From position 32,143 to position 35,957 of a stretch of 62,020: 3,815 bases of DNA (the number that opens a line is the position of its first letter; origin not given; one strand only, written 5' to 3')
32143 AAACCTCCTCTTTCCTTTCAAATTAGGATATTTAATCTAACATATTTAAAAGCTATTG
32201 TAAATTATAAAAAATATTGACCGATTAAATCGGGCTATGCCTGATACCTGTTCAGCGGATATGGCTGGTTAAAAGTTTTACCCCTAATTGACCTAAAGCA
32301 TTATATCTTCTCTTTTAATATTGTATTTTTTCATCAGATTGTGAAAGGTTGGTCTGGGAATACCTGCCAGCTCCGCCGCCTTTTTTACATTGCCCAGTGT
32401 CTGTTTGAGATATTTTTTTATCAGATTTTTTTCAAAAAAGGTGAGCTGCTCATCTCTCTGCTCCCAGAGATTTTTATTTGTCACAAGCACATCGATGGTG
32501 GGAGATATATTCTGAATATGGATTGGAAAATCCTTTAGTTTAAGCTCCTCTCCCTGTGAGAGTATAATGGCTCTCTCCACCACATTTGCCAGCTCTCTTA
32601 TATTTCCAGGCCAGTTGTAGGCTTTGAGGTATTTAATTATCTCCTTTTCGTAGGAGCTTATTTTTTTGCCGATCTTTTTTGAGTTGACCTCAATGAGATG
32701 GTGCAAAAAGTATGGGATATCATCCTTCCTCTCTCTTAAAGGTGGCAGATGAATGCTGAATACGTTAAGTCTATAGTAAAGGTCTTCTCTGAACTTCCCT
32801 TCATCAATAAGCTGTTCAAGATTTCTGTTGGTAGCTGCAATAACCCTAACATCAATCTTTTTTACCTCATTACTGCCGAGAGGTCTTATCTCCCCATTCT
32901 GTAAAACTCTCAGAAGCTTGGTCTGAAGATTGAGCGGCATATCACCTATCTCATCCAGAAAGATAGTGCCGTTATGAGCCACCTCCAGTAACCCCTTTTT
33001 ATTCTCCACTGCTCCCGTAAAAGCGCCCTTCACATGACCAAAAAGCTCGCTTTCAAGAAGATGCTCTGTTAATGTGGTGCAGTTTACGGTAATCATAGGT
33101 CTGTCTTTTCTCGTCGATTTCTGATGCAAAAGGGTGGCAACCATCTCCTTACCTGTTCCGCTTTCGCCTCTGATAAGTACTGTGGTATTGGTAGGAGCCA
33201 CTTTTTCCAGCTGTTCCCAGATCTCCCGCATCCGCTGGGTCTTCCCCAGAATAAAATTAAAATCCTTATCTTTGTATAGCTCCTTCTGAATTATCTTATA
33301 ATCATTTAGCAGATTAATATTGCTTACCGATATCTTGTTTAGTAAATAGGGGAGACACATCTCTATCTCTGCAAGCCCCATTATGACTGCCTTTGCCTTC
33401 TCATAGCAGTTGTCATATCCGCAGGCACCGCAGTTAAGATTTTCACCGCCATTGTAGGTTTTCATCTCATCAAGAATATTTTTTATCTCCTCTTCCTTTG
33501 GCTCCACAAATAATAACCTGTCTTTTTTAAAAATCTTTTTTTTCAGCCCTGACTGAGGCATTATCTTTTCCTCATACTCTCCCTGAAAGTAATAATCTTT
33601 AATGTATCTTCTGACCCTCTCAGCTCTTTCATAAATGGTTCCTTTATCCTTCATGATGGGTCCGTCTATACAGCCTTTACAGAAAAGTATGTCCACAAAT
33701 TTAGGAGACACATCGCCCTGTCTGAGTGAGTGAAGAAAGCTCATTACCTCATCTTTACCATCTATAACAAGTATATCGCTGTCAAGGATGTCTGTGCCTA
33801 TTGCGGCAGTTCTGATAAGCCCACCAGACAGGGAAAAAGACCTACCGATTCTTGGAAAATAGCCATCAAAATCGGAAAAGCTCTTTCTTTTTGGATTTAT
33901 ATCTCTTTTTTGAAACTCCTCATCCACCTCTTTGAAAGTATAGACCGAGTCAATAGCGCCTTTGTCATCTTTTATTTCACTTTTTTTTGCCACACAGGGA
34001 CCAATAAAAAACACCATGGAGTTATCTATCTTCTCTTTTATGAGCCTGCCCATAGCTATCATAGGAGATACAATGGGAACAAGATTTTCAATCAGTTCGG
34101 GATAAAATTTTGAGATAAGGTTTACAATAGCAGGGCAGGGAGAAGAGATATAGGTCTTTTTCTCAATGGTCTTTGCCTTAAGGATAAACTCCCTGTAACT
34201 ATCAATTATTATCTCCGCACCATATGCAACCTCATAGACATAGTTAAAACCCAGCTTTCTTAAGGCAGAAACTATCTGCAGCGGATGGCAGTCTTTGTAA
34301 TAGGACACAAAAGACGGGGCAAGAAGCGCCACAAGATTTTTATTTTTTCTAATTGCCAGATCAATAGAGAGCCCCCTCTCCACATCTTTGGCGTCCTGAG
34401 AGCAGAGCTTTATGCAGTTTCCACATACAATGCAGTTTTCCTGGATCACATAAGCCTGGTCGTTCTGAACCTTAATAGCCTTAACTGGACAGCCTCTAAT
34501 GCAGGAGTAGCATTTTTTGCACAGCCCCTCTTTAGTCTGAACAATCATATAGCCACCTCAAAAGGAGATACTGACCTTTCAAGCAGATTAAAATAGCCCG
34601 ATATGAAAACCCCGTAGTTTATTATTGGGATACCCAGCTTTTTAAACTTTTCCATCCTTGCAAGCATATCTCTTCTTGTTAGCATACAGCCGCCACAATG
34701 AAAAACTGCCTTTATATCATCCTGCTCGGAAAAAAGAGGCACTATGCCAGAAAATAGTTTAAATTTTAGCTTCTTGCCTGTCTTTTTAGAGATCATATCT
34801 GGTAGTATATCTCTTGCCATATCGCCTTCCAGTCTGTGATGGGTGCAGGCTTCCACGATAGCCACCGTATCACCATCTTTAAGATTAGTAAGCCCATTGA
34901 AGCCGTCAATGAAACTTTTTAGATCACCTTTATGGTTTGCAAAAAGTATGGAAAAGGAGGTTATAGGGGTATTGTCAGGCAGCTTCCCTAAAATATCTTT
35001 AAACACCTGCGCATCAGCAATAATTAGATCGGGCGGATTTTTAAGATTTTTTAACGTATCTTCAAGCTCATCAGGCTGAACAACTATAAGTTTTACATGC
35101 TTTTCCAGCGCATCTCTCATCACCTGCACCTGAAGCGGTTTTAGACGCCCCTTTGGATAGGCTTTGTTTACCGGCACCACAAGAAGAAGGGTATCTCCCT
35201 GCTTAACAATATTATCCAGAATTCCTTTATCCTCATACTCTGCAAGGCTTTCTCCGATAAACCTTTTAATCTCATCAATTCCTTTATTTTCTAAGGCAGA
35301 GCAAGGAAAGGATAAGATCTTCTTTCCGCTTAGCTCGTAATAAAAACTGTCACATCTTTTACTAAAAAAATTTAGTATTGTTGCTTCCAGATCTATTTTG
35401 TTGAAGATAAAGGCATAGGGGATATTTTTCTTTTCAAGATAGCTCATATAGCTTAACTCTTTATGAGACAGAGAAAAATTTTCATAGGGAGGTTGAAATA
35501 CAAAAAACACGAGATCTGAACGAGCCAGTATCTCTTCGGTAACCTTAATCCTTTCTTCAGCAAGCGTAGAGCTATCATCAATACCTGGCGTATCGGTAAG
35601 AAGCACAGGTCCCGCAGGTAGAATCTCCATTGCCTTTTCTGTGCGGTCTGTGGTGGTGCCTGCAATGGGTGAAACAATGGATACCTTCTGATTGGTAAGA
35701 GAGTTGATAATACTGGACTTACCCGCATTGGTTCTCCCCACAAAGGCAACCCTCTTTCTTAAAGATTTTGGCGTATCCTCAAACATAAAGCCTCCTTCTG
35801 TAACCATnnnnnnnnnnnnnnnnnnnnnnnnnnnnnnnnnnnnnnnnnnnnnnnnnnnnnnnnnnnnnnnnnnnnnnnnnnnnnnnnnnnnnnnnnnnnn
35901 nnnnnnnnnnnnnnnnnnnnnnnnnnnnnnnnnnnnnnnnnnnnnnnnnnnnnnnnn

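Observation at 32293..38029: hydG-hydE-hydF coupled to a sigma54 activator with an [FeFe]-hydrogenase H-domain: candidate one-component H2/redox sensor with its own maturases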

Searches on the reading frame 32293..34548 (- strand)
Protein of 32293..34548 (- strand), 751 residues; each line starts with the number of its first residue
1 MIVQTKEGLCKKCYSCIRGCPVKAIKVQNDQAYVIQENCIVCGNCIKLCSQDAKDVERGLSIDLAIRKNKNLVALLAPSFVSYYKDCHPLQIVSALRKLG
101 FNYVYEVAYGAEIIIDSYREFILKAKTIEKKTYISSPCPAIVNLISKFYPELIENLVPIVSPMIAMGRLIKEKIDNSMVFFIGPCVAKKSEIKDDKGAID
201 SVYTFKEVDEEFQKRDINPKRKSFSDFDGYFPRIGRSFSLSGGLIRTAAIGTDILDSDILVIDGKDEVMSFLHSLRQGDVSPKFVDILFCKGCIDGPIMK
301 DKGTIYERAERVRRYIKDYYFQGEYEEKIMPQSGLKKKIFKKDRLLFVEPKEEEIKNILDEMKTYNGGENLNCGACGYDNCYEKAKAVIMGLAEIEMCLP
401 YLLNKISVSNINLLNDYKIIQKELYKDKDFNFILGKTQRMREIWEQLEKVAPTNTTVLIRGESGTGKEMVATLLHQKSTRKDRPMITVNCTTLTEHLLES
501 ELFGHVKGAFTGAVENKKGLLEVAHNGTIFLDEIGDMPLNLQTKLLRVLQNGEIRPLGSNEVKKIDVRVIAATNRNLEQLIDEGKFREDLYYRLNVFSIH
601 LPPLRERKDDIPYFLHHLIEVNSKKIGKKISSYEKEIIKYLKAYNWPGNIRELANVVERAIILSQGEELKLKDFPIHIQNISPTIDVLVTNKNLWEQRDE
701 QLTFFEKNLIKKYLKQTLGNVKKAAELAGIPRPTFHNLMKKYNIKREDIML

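Call 3: search_protein_families(library=pfam, proteins=[window:32293-34548:-], max_evalue=0.01)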
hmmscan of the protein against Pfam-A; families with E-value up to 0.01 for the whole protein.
window:32293-34548:- (751 aa): 17 families
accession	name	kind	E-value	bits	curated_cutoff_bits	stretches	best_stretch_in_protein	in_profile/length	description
PF00158.32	Sigma54_activat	-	8.1e-73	244.1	20.2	1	433-600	1-168/168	Sigma-54 interaction domain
PF02906.19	Fe_hyd_lg_C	-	2e-46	159.1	22.1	1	70-297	1-245/245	Iron only hydrogenase large subunit, C-terminal domain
PF14532.12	Sigma54_activ_2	-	4.7e-27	95.3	25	1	434-604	1-138/138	Sigma-54 interaction domain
PF25601.1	AAA_lid_14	-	9.9e-24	83.4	27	1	605-682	1-78/87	AAA+ ATPase lid domain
PF04060.18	FeS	-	1.7e-09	37.7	23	1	370-400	3-33/33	Putative Fe-S cluster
PF02954.25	HTH_8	-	4.9e-09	36.2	22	1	702-742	2-42/42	Bacterial regulatory protein, Fis family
PF07724.20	AAA_2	-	9.6e-09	35.9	27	1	456-585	5-135/166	AAA domain (Cdc48 subfamily)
PF07728.20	AAA_5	-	1.1e-08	35.6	22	1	457-576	2-124/139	AAA domain (dynein-related subfamily)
PF00004.35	AAA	-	1.8e-06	28.9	21.2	1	457-580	1-114/131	ATPase family associated with various cellular activities (AAA)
PF13237.11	Fer4_10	-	4.7e-06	26.9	25.5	1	7-49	6-52/53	4Fe-4S dicluster domain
PF12838.12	Fer4_7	-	0.00013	22.8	27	1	10-53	2-52/52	4Fe-4S dicluster domain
PF01078.27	Mg_chelatase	-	0.00021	21.2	20.3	1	448-559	16-140/207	Magnesium chelatase, subunit ChlI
PF13187.11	Fer4_9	-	0.00024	21.5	27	1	10-52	2-50/52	4Fe-4S dicluster domain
PF00037.32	Fer4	-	0.0011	19.2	21.1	0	7-26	5-24/24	4Fe-4S binding domain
PF25160.1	LdpA_Fe-S-bd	-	0.0032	17.6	27.6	1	15-52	8-41/49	LdpA Fe-S cluster-binding domain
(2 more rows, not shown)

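Call 4: search_protein_families(library=ncbifam, proteins=[window:32293-34548:-], max_evalue=0.01)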
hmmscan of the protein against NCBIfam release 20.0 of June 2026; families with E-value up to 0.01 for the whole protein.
window:32293-34548:- (751 aa): 73 families (the best 25 are shown)
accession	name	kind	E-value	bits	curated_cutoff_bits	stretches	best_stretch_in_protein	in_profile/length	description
NF041552.1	TF_PrdR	equivalog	2.6e-111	372.8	795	1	422-743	256-577/577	sigma-54 dependent transcriptional regulator PrdR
NF003451.0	PRK05022.1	equivalog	1.3e-102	344.1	476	1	397-745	159-511/512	nitric oxide reductase transcriptional regulator NorR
TIGR02915.1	PEP_resp_reg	equivalog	8.6e-102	341.2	502.6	1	428-745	136-445/445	PEP-CTERM-box response regulator transcription factor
TIGR01817.1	nifA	equivalog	5.8e-101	338.9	528.85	1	427-680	192-444/534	nif-specific transcriptional activator NifA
NF008469.0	PRK11361.1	equivalog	5.8e-95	318.7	714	1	414-748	126-460/461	acetoacetate metabolism transcriptional regulator AtoC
NF038308.1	RNA_repair_RtcR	equivalog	7.2e-94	315.5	650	1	429-693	178-451/530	RNA repair transcriptional activator RtcR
TIGR01818.1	ntrC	equivalog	8.6e-94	314.9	558.6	1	428-738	131-459/463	nitrogen regulation protein NR(I)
NF011958.0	PRK15429.1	equivalog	3.9e-90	303.4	830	1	426-748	374-690/692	formate hydrogenlyase transcriptional activator FlhA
NF011695.0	PRK15115.1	equivalog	3.6e-89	299.6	763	1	431-748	135-442/445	two-component system response regulator GlrR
NF041946.1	LuxO_transreg_Vib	equivalog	3.7e-88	296.3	800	1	426-740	128-458/463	quorum-sensing sigma-54 dependent transcriptional regulator LuxO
TIGR02329.1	propionate_PrpR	equivalog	6e-86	289.2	499.2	1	428-740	209-525/526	propionate catabolism operon regulatory protein PrpR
NF041906.1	V4R_TF_MobR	exception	2.5e-83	280.4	999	1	404-742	201-544/544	phenol degradation transcriptional regulator MobR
NF050807.1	TransRegFlbDCaul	equivalog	2.4e-82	277.2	750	1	433-743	120-439/454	sigma-54-dependent transcriptional regulator FlbD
NF007689.0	PRK10365.1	equivalog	4e-81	273.1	760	1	433-735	141-435/441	sigma-54-dependent response regulator transcription factor ZraR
NF011953.0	PRK15424.1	equivalog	6.7e-81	272.5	703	1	419-742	207-534/538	propionate catabolism operon regulatory protein PrpR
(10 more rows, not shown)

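Call 23: find_encoding_contigs(protein=window:32293-34548:-, flank=10000, max_places=6)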
Protein window:32293-34548:- (751 aa): 1 contig read that carries it; 1 place shown.
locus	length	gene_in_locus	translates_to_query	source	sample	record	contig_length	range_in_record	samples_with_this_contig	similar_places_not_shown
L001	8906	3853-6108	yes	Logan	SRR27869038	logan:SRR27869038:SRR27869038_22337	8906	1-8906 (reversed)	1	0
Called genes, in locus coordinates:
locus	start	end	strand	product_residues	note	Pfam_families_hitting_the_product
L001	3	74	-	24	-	?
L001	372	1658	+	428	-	PF04055:Radical_SAM, PF06968:BATS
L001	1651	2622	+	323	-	PF04055:Radical_SAM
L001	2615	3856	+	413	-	PF00350:Dynamin_N (faint), PF01926:MMR_HSR1, PF02421:FeoB_N, PF03193:RsgA_GTPase (faint), PF04548:AIG1 (faint), PF18128:HydF_dimer, PF18133:HydF_tetramer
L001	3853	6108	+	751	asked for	PF02906:Fe_hyd_lg_C, PF04060:FeS, PF00158:Sigma54_activat, PF14532:Sigma54_activ_2, PF07724:AAA_2, PF07728:AAA_5, PF25601:AAA_lid_14, PF02954:HTH_8, +2 more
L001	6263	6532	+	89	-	PF00312:Ribosomal_S15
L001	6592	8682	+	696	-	PF01138:RNase_PH, PF03725:RNase_PH_C, PF03726:PNPase, PF01138:RNase_PH, PF00013:KH_1, PF00575:S1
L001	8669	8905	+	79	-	?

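Call 24: find_related_loci(query=window:32293-34548:-, collection=genome_contigs, flank=10000)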
Query window:32293-34548:- (751 aa) in genome_contigs; peptide patterns used: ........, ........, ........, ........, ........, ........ (x = any residue, [..] = any of these).
600 stretches matched a pattern (row limit reached: there are more); 599 encode a relative of the query (tblastn E <= 1e-3); the best 80 are kept; 80 distinct loci.
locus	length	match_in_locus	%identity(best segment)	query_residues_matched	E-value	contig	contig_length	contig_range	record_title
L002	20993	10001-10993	47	413-745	7e-96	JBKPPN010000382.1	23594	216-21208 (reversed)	MAG: Candidatus Methylomirabilota bacterium isolate GS_EKS_MAG_00101 GS_EKS_000001593293, whole genome shotgun sequence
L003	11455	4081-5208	41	400-744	9e-89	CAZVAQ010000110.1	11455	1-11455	MAG TPA_asm: uncultured Candidatus Sumerlaeota bacterium isolate SRP268622_co1_110 genome assembly, contig: NODE_13310_l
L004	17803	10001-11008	46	420-744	9e-86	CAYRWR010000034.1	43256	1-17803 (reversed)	MAG TPA_asm: uncultured Brevinematales bacterium isolate SRP304446_co1_123 genome assembly, contig: NODE_585_length_4325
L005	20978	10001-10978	46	403-744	1e-85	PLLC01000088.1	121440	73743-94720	MAG: Syntrophaceae bacterium isolate fen_1170 73.20120800_E3X.7_contig_1166, whole genome shotgun sequence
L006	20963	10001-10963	44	418-744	2e-85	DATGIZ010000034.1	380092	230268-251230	MAG TPA_asm: Candidatus Binatia bacterium isolate SMAG_U9820 k141_1414206, whole genome shotgun sequence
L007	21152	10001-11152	40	376-746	2e-84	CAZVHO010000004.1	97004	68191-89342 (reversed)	MAG TPA_asm: uncultured Thermodesulfobacteriota bacterium isolate binchicken_co266_158 genome assembly, contig: NODE_515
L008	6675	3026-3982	46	433-748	3e-84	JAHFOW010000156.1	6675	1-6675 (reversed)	MAG: Planctomycetota bacterium isolate nzgw512 NODE_11922_length_6676_cov_5.778032, whole genome shotgun sequence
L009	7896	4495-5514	40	407-745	5e-84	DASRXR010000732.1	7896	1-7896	MAG TPA_asm: Polyangiales bacterium isolate SMAG_U12567 k141_61814, whole genome shotgun sequence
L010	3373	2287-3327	42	424-747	7e-85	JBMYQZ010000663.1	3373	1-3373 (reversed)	MAG: Limisphaerales bacterium isolate ME_XS_2303_bin_8 ME_XS_2303_bin_8_822, whole genome shotgun sequence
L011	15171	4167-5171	43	407-744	4e-82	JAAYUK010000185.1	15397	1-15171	MAG: Nitrospiraceae bacterium isolate AS27yjCOA_151 80074_AS27, whole genome shotgun sequence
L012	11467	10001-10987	45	420-746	4e-82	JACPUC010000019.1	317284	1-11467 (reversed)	MAG: Candidatus Tectomicrobia bacterium isolate NC_groundwater_748_Ag_S-0.65um_67_15 S37_SO-6_scaffold_637538, whole gen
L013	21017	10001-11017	42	412-744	2e-81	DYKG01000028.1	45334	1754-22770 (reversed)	MAG TPA_asm: Candidatus Methylomirabilis sp. isolate SulCav_AS07-7_4_47_145 SulCav_AS07_7_700_length_45334_cov_96_072153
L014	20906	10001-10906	45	433-744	5e-81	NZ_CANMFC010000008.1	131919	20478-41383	Uncultured Kushneria sp. isolate 4-2069.fasta NODE_8, whole genome shotgun sequence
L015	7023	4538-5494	44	426-744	4e-81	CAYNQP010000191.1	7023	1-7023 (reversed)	MAG TPA_asm: uncultured Pirellulales bacterium isolate binchicken_co116_407 genome assembly, contig: NODE_12840_length_7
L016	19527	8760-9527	53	422-678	3e-81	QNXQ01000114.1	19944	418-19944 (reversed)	MAG: Aquifex sp. isolate MAG 11 Ga0232635_1000370, whole genome shotgun sequence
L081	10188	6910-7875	43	419-744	2e-75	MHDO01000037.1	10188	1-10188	MAG: Nitrospinae bacterium RIFCSPLOWO2_12_39_16 rifcsplowo2_12_sub10_scaffold_1786, whole genome shotgun sequence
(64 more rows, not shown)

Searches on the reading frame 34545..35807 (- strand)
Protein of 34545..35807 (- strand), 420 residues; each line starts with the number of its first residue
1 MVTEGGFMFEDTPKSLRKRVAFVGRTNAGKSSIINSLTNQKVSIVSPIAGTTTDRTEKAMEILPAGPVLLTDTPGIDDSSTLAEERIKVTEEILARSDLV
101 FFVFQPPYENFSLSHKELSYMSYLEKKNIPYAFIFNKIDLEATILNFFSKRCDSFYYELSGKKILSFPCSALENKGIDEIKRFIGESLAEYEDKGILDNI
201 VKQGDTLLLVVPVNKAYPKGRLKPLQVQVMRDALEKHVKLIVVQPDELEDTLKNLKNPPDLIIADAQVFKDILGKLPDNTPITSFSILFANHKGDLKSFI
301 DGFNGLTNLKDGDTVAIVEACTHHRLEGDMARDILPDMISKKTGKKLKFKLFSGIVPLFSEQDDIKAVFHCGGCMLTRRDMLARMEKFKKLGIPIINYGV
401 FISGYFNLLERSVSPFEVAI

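Call 3: search_protein_families(library=pfam, proteins=[window:34545-35807:-], max_evalue=0.01)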
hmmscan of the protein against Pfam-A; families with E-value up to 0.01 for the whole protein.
window:34545-35807:- (420 aa): 9 families
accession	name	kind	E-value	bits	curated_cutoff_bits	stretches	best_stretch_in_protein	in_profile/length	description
PF18133.7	HydF_tetramer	-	2.1e-33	115.1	22.6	1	298-415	2-118/118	Hydrogen maturase F tetramerization domain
PF18128.7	HydF_dimer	-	1.2e-29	102.7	23.4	1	196-294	1-99/99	Hydrogen maturase F dimerization domain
PF01926.29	MMR_HSR1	-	2.9e-22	79.4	21.9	1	19-137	1-113/113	50S ribosome-binding GTPase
PF00350.29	Dynamin_N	-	6.5e-10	39.7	27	1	20-51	1-32/168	Dynamin family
PF02421.24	FeoB_N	-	2.7e-08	33.9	27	1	19-97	2-77/156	Ferrous iron transport protein B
PF03193.22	RsgA_GTPase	-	5.2e-08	33.3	30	1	18-78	107-170/174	RsgA GTPase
PF04548.22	AIG1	-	2e-05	24.4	27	1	19-88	2-71/212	AIG1 family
PF00025.27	Arf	-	0.00015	21.7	22.3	0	18-55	15-52/174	ADP-ribosylation factor family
PF00071.28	Ras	-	0.0097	15.9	21.6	0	20-180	2-152/162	Ras family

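Call 4: search_protein_families(library=ncbifam, proteins=[window:34545-35807:-], max_evalue=0.01)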
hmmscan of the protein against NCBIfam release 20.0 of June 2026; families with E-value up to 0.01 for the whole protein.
window:34545-35807:- (420 aa): 24 families
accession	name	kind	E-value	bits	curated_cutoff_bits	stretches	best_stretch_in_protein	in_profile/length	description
TIGR03918.1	GTP_HydF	equivalog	4.3e-126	420.9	325.55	1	12-412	2-391/392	[FeFe] hydrogenase H-cluster maturation GTPase HydF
NF000908.1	PRK00089.1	equivalog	4.5e-23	82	237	1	20-190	6-169/291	GTPase Era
TIGR03594.1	GTPase_EngA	equivalog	3.6e-22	79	306.7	1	18-192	176-350/432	ribosome biogenesis GTPase Der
NF003661.0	PRK05291.1-3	equivalog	3.8e-19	69.4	380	1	19-191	218-373/448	tRNA uridine-5-carboxymethylaminomethyl(34) synthesis GTPase MnmE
TIGR00450.1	mnmE_trmE_thdF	equivalog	6.2e-18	65.1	252.6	1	19-185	211-368/446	tRNA uridine-5-carboxymethylaminomethyl(34) synthesis GTPase MnmE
TIGR00231.1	small_GTP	domain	2.5e-16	59.9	42.5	1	18-182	4-160/164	GTP-binding protein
TIGR00436.1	era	equivalog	1.8e-15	57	116.25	1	19-190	2-165/270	GTPase Era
TIGR03598.1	GTPase_YsxC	equivalog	5.2e-12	45.8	124.45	1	10-184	11-185/186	ribosome biogenesis GTP-binding protein YihA/YsxC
TIGR03156.1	GTP_HflX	equivalog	2.3e-11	43.2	216.75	1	18-187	190-350/351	GTPase HflX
TIGR03597.1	GTPase_YqeH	equivalog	1.6e-10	40.7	297.4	1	17-171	155-306/361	ribosome biogenesis GTPase YqeH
NF007071.0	PRK09518.1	equivalog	3.8e-10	38.9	953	1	16-77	443-503/706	bifunctional cytidylate kinase/GTPase Der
NF002828.0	PRK03003.1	equivalog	2.2e-09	36.5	631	1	17-76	213-271/477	ribosome biogenesis GTPase Der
TIGR00437.1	feoB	equivalog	1.6e-07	30.5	315.65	1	24-105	1-81/594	ferrous iron transport protein B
NF003255.0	PRK04213.1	equivalog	2.4e-07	30.3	164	1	14-77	6-63/204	GTP-binding protein EngB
NF008956.1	PRK12299.1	equivalog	2.4e-06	26.7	300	1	20-187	161-324/327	GTPase ObgE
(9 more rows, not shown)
